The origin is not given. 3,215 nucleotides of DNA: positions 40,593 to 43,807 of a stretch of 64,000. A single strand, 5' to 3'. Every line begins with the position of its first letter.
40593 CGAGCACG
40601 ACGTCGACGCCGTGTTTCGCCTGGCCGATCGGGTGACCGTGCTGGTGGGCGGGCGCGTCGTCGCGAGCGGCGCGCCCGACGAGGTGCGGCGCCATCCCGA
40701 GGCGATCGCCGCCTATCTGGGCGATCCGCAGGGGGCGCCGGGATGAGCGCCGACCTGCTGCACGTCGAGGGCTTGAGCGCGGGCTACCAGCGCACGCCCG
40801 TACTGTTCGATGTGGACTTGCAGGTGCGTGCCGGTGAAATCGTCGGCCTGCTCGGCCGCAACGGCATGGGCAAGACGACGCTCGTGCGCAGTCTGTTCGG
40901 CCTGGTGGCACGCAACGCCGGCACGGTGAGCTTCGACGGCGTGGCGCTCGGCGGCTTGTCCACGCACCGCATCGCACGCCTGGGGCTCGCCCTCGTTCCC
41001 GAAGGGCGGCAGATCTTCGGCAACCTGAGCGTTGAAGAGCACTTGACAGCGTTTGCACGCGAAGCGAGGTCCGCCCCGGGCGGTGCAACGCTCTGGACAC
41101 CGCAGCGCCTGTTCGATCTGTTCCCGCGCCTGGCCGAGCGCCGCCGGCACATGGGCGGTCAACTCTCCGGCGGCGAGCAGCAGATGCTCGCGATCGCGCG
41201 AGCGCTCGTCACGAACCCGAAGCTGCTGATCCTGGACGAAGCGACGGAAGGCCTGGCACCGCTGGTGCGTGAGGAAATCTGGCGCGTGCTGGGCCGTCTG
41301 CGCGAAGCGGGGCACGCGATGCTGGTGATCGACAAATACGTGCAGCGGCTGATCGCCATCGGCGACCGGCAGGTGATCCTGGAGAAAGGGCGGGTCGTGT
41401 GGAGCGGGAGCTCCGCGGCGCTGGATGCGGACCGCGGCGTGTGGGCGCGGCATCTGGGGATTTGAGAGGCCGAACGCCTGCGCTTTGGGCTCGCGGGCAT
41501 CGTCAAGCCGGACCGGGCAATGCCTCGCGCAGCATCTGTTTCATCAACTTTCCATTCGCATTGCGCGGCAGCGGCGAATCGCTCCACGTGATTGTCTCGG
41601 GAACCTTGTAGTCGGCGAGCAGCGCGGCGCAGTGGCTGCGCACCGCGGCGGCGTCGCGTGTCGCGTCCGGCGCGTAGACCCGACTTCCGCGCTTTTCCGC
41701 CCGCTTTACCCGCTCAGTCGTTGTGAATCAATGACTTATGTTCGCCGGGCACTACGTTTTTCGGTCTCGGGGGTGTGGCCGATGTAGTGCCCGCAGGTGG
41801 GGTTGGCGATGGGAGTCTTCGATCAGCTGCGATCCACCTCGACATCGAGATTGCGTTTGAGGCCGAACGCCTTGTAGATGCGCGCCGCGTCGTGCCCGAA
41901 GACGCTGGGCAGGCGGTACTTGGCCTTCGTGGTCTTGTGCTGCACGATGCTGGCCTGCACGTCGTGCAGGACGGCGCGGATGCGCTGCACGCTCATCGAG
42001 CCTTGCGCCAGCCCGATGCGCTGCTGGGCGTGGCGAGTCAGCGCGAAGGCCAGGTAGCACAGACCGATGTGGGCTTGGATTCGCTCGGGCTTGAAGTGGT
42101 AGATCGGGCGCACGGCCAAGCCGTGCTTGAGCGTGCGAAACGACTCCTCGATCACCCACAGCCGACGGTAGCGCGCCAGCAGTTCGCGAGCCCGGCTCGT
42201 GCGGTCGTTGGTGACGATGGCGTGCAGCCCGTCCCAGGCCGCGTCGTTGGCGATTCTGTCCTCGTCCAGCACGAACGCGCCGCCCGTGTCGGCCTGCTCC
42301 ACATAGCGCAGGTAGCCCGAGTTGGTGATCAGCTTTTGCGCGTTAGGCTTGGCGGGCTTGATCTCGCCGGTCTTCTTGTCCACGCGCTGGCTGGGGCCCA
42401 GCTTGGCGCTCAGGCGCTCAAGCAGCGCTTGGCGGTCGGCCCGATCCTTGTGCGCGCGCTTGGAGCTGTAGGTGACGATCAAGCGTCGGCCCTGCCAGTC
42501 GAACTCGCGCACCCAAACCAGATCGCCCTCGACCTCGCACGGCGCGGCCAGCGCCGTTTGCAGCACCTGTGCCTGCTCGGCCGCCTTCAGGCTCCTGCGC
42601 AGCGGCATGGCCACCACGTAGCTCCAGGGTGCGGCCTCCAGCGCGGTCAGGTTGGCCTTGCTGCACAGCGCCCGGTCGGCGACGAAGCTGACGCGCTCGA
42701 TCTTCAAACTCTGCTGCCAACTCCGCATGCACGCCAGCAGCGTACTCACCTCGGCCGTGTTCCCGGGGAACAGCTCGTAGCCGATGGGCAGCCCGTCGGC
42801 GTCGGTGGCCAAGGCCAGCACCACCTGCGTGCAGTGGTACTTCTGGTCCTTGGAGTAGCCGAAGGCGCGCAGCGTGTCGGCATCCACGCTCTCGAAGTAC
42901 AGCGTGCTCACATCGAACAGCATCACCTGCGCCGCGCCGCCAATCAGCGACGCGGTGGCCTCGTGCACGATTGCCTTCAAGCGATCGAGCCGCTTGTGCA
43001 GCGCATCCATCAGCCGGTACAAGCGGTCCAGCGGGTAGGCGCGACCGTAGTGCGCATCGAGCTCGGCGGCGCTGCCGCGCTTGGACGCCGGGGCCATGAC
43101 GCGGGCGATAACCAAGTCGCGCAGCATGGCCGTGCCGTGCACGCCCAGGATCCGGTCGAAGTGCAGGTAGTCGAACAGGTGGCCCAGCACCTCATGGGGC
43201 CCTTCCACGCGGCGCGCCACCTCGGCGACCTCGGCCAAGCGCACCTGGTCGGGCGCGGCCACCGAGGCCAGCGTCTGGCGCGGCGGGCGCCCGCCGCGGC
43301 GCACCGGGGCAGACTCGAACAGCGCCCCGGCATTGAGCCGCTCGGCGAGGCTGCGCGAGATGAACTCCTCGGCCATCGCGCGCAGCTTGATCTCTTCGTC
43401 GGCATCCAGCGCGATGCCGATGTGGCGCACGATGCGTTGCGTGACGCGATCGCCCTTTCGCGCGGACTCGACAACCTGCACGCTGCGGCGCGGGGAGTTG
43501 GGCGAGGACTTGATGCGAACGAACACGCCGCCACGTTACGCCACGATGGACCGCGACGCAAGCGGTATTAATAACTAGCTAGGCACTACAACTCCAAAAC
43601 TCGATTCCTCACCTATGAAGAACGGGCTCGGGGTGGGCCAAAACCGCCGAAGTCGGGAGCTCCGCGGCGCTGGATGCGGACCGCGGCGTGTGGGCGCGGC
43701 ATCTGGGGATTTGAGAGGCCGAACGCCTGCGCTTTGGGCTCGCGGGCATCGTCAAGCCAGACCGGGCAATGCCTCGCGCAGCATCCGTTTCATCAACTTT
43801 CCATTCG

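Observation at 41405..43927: IS4/IS1634-like insertion sequence flanked by a 274-bp direct duplication with 2 SNPs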

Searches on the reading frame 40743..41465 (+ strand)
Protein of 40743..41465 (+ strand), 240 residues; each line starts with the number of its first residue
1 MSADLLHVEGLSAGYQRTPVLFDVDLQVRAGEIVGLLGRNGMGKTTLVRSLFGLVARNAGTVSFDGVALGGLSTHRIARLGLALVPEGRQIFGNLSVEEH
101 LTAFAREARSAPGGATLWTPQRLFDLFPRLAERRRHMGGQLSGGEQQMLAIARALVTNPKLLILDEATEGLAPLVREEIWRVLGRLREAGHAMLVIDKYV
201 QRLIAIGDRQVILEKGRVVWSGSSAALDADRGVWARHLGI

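Call 23: find_encoding_contigs(protein=window:40743-41465:+, flank=5000, max_places=10)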
Protein window:40743-41465:+ (240 aa): no gene with exactly this product is on record in the collection.
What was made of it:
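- Tried and rejected: An exact look-up of LivF found nothing (call 23).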

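Call 24: find_homologous_proteins(query=window:40743-41465:+, max_evalue=1e-60)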
Query window:40743-41465:+ (240 aa): 7951 proteins with E <= 1e-60 among 8000 candidates; the best 120 are listed.
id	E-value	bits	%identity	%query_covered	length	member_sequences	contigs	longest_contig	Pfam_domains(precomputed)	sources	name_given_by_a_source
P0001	5.7e-149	512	100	100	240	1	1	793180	PF00005.34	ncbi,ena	-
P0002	2.8e-133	461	90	100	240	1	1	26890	PF00005.34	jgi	jgi:branched-chain amino acid transport system ATP-binding protein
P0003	4.4e-133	460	91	100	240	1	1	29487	PF00005.34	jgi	jgi:branched-chain amino acid transport system ATP-binding protein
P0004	1.1e-119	416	82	99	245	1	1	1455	PF00005.34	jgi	jgi:branched-chain amino acid transport system ATP-binding protein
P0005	2.2e-118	412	82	100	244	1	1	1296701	PF00005.34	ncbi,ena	-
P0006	1.7e-116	406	80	99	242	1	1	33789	PF00005.34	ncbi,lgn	-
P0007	6.5e-116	404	80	100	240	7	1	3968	PF00005.34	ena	-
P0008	3.6e-115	402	79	99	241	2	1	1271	PF00005.34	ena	-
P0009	2.8e-113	396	79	100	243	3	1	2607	PF00005.34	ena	-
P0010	4.1e-113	395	79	99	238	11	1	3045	PF00005.34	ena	-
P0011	4.3e-113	395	78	100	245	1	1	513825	PF00005.34,PF13304.13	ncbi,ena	-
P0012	5.3e-113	395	78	98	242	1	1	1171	PF00005.34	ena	-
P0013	1.5e-112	393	77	98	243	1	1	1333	PF00005.34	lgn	-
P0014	1.6e-112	393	78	100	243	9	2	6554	PF00005.34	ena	-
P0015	1.8e-112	393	78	100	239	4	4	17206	PF00005.34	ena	-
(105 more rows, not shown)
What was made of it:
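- The source contig is 793 kb long (call 24).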

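Call 25: find_encoding_contigs(protein=P0003, flank=4000, max_places=3)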
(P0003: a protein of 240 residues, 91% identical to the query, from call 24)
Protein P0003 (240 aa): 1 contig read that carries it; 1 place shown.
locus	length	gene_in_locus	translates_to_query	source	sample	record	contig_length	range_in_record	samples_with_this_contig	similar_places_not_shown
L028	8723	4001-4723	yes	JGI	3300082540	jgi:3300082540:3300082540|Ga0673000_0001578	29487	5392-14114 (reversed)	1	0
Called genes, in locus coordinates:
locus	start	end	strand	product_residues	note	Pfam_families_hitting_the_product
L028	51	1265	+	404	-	PF13433:Peripla_BP_5, PF13458:Peripla_BP_6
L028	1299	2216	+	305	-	PF02653:BPD_transp_2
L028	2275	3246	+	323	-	PF02653:BPD_transp_2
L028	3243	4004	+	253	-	PF00005:ABC_tran, PF00448:SRP54 (weak), PF13304:AAA_21 (faint), PF12399:BCA_ABC_TP_C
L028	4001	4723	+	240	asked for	PF00005:ABC_tran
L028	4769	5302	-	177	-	PF13505:OMP_b-brl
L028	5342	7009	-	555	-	PF00501:AMP-binding, PF13193:AMP-binding_C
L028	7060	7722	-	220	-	PF00005:ABC_tran, PF13304:AAA_21 (faint)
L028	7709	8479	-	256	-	PF00005:ABC_tran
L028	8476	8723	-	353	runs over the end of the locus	PF02653:BPD_transp_2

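Call 26: find_encoding_contigs(protein=P0002, flank=4000, max_places=3)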
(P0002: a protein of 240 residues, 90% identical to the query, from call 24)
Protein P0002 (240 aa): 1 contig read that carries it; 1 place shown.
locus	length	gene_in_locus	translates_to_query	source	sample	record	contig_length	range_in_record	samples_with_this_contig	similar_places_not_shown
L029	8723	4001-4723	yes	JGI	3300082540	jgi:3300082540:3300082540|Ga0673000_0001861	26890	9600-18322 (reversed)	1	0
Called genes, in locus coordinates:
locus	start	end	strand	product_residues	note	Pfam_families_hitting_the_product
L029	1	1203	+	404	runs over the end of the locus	PF13433:Peripla_BP_5, PF13458:Peripla_BP_6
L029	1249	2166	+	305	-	PF02653:BPD_transp_2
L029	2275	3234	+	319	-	PF02653:BPD_transp_2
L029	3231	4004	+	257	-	PF00005:ABC_tran, PF00448:SRP54 (weak), PF13304:AAA_21 (faint), PF12399:BCA_ABC_TP_C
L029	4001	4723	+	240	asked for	PF00005:ABC_tran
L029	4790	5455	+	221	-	PF05063:MT-A70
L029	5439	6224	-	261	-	PF09195:Endonuc-BglII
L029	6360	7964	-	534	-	PF00501:AMP-binding, PF13193:AMP-binding_C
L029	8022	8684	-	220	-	PF00005:ABC_tran, PF13304:AAA_21 (faint)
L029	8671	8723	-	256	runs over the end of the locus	PF00005:ABC_tran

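Call 27: find_encoding_contigs(protein=P0005, flank=4000, max_places=3)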
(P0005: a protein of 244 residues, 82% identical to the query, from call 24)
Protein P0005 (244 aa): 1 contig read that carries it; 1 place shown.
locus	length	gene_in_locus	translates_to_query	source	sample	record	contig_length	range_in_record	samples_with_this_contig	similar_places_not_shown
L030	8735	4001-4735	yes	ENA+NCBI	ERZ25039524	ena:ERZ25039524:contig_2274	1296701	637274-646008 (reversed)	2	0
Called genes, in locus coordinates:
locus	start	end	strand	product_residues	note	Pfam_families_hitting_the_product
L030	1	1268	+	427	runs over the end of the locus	PF13433:Peripla_BP_5, PF13458:Peripla_BP_6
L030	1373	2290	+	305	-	PF02653:BPD_transp_2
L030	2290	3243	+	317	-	PF02653:BPD_transp_2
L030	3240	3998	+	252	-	PF00005:ABC_tran, PF00448:SRP54 (weak), PF12399:BCA_ABC_TP_C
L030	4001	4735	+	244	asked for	PF00005:ABC_tran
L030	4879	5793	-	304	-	-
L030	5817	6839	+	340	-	PF20240:DUF6597, PF00165:HTH_AraC (faint), PF12833:HTH_18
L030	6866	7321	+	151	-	PF00903:Glyoxalase, PF18029:Glyoxalase_6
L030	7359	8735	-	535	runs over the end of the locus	PF00501:AMP-binding, PF13193:AMP-binding_C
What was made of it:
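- The livF/synthetase intergenic spot is variable in relatives, which carry different cargo genes there (calls 25-27).
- Tried and rejected: A homologue search found orthologous loci at 82-91% identity (calls 24-27).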

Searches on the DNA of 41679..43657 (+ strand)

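Call 9: search_dna_similar(query=window:41679-43657:+, collection=plasmids, mode=near, max_rows=20)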
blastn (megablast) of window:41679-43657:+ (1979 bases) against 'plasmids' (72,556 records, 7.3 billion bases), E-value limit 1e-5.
No match.
